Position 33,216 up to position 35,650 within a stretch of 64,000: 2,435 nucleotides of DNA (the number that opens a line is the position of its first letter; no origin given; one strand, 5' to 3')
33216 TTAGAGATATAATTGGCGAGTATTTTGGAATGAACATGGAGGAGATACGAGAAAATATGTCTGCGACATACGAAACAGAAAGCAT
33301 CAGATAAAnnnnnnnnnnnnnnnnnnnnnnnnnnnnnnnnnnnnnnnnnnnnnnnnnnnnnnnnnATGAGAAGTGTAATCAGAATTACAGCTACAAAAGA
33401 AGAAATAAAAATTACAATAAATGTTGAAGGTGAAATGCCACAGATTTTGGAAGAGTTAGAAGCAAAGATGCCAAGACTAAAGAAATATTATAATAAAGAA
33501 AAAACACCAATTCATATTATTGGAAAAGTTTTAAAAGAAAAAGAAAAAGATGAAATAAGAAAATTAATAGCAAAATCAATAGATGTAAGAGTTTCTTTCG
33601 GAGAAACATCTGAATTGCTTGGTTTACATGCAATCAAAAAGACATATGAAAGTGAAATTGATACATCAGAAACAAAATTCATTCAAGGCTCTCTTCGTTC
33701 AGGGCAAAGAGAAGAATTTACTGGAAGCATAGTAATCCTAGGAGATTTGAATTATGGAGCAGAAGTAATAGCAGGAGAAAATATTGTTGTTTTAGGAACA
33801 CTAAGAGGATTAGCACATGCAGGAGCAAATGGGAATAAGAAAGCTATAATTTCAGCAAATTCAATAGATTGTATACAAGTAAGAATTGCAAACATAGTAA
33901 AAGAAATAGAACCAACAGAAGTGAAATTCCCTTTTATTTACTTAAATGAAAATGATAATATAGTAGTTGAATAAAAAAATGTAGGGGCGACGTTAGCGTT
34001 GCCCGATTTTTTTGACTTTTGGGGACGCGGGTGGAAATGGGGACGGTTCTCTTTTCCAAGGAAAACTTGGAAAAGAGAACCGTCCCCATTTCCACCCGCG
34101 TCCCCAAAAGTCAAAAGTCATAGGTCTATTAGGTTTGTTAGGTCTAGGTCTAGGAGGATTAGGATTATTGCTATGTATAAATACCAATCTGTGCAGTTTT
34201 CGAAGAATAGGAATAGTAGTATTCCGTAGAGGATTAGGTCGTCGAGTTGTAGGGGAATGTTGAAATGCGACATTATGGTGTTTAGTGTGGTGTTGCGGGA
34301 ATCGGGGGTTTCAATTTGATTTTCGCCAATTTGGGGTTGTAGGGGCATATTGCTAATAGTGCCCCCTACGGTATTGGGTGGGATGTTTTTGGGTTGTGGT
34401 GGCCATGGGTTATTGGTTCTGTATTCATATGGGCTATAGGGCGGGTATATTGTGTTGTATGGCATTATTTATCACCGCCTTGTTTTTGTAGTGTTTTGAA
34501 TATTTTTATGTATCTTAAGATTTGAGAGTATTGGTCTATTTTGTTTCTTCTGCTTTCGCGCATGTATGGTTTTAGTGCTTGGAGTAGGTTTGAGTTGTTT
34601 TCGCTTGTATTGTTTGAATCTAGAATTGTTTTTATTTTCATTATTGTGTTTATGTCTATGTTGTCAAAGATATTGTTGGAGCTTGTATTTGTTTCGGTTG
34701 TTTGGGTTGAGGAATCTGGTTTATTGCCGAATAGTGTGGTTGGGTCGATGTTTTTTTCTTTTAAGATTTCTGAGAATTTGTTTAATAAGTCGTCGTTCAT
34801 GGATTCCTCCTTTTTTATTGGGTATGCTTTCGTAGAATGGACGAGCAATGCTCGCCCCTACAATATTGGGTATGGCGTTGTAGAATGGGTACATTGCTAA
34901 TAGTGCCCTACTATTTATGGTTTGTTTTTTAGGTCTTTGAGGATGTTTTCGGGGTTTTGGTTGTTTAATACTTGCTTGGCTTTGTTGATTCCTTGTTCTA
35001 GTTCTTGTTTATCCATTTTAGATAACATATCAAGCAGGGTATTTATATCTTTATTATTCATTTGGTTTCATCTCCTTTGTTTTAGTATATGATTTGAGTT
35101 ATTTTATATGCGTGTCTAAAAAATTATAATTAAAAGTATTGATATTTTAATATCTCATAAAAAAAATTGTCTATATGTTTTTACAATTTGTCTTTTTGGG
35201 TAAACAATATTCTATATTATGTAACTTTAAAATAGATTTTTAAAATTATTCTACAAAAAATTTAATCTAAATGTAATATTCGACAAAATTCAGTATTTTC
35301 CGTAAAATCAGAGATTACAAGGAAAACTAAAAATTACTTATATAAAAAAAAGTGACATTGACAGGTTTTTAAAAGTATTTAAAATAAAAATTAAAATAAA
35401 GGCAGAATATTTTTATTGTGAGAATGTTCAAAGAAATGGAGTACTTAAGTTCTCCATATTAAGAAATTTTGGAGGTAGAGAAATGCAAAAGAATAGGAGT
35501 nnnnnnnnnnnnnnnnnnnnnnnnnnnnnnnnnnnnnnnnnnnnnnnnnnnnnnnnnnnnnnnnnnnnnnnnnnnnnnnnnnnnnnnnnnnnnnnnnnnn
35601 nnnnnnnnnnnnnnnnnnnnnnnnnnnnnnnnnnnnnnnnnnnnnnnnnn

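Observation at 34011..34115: Perfect 105-bp hairpin palindrome at the left boundary of the island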

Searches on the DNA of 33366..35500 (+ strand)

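Call 9: search_rna_families(source=window, start=33700, end=35500, threshold=evalue, max_evalue=10)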
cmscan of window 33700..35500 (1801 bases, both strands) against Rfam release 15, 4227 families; matches with E-value up to 10: 30.
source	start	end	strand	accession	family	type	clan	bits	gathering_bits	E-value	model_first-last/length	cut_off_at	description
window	34017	34109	+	RF03349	mir-3151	Gene; miRNA;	-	54.5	83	3e-08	1-85/85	no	mir-3151 microRNA precursor family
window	34017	34109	-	RF03349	mir-3151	Gene; miRNA;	-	54.5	83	3e-08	1-85/85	no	mir-3151 microRNA precursor family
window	34020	34106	+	RF03366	mir-3122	Gene; miRNA;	-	53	92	8.5e-09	1-73/73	no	mir-3122 microRNA precursor family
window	34020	34106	-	RF03366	mir-3122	Gene; miRNA;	-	53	92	8.5e-09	1-73/73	no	mir-3122 microRNA precursor family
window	34011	34115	+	RF03717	mir-3119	Gene; miRNA;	-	46.3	80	1.8e-08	1-85/85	no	mir-3119 microRNA precursor family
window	34025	34102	+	RF00649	mir-128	Gene; miRNA;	-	42.6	49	1.2e-08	1-83/83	no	mir-128 microRNA precursor family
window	34024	34101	-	RF00649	mir-128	Gene; miRNA;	-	42.5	49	1.3e-08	1-83/83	no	mir-128 microRNA precursor family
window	34018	34108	-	RF03944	mir-935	Gene; miRNA;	-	41.9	73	0.00025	1-91/91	no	mir-935 microRNA precursor family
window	34006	34117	+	RF03458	mir-766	Gene; miRNA;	-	40.3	110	1.9e-07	1-108/108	no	mir-766 microRNA precursor family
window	34007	34117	-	RF03458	mir-766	Gene; miRNA;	-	39.4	110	3.8e-07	1-108/108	no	mir-766 microRNA precursor family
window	34006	34117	+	RF03965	mir-8927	Gene; miRNA;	-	36.9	160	1.7e-05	1-145/145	no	mir-8927 microRNA precursor family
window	34025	34101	+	RF04269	mir-373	Gene; miRNA;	-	36.7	69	6.3e-05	1-69/69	no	mir-373 microRNA precursor family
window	34025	34101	-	RF04269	mir-373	Gene; miRNA;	-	36.6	69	6.5e-05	1-69/69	no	mir-373 microRNA precursor family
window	34032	34094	+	RF03880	mir-1684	Gene; miRNA;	-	36.1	60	3.9e-05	1-87/87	no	mir-1684 microRNA precursor family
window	33958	34106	-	RF01581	RUF6-5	Gene; sRNA;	-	34.6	70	0.00014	1-156/156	no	Plasmodium RNA of unknown function RUF6-5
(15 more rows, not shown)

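Call 59: search_with_rna_model(model_id=R1, sources=[L016, L017, L018, L019, L020, L021, L022, L023, L025, L027, L031, L035, L008, L015], max_evalue=1)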
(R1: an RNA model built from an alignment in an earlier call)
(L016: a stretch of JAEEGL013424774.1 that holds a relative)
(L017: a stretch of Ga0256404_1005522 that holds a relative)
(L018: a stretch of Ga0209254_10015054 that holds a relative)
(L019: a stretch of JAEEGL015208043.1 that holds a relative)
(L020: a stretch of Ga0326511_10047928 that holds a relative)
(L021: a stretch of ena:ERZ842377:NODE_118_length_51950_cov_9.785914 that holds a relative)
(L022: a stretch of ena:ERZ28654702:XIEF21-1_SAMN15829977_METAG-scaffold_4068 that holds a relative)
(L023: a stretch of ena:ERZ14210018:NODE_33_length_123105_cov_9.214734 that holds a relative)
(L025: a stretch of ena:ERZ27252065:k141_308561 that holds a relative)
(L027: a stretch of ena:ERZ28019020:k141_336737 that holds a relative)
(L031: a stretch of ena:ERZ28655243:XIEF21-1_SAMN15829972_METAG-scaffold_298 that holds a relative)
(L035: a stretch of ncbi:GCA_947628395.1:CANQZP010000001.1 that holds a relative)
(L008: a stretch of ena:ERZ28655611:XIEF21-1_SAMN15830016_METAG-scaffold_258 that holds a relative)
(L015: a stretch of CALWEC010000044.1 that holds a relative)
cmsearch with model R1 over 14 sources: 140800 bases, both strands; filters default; matches with E-value up to 1: 49.
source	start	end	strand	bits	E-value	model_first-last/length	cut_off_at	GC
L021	9726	9753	+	48.7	5.3e-10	1-28/28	no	0.46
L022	9288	9315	+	48.7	5.3e-10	1-28/28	no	0.46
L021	10802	10829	-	48.2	7.2e-10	1-28/28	no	0.43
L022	10364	10391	-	48.2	7.2e-10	1-28/28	no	0.43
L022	10395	10422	-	48.2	7.2e-10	1-28/28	no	0.43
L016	829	856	+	47.5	1e-09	1-28/28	no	0.54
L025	9075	9102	+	47.5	1e-09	1-28/28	no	0.54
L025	9117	9144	+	47.5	1e-09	1-28/28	no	0.54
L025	10025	10052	-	47.5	1e-09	1-28/28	no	0.54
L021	9692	9719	+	47.2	1.3e-09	1-28/28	no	0.43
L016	5434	5461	+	47.1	1.4e-09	1-28/28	no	0.5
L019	2679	2706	-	47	1.4e-09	1-28/28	no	0.5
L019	1763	1790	+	46.9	1.5e-09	1-28/28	no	0.5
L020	436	463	+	46.4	2e-09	1-28/28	no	0.46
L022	2535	2562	-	45.7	3.2e-09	1-28/28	no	0.43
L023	9878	9905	+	44.8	5.3e-09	1-28/28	no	0.54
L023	10773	10800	-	44.4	6.9e-09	1-28/28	no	0.5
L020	1070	1097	-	43.2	1.4e-08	1-28/28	no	0.64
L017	5432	5459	+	42.7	1.8e-08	1-28/28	no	0.5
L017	5514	5541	+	42.7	1.8e-08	1-28/28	no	0.5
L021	10830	10856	-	38.8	1.9e-07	1-27/28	no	0.44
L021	9665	9691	+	37.3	4.5e-07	1-27/28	no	0.44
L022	9261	9287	+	37.3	4.5e-07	1-27/28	no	0.44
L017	5473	5500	+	35.1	1.7e-06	1-28/28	no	0.46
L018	5564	5593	+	25.4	0.00056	1-28/28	no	0.47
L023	9877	9904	-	23.9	0.0013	1-28/28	no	0.54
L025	9074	9101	-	22.5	0.0031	1-28/28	no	0.5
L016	828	855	-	21.9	0.0044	1-28/28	no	0.54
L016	5433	5460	-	21.9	0.0044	1-28/28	no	0.54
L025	10026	10053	+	21.4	0.0058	1-28/28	no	0.5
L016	5408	5424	+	19.6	0.017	6-22/28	no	0.59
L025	9116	9143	-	19.2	0.022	1-28/28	no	0.54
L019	1762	1789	-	17.9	0.047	1-28/28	no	0.5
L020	435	462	-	17.9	0.047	1-28/28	no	0.5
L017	5472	5499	-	17.4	0.065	1-28/28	no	0.46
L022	2536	2563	+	17.4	0.065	1-28/28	no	0.46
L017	5513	5540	-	17.1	0.078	1-28/28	no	0.5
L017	5431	5458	-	16.5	0.11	1-28/28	no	0.54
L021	9725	9752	-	16.5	0.11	1-28/28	no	0.46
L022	9287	9314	-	16.5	0.11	1-28/28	no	0.46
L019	2680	2707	+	16.3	0.12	1-28/28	no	0.46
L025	3363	3403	-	15.7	0.17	1-28/28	no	0.24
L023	10774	10801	+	15.1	0.25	1-28/28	no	0.54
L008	3207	3228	+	14.7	0.31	1-28/28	no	0.5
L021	9664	9691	-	14.6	0.33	1-28/28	no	0.46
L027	3694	3712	+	13.6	0.62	5-23/28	no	0.47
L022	10396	10423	+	13.5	0.63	1-28/28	no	0.46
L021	10803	10830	+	13.1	0.84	1-28/28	no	0.43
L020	1071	1098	+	12.9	0.94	1-28/28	no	0.64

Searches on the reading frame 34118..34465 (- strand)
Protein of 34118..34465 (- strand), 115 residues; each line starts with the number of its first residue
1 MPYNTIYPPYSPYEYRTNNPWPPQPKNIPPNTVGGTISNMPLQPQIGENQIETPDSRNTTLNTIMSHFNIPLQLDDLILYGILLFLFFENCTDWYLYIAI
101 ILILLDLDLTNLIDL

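Call 12: find_encoding_contigs(protein=window:34118-34465:-, flank=3000, max_places=10)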
Protein window:34118-34465:- (115 aa): no gene with exactly this product is on record in the collection.

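Call 31: search_protein_families(library=pfam, proteins=[window:34118-34465:-], max_evalue=0.01)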
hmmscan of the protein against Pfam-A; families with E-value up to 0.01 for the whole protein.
window:34118-34465:- (115 aa): 0 families
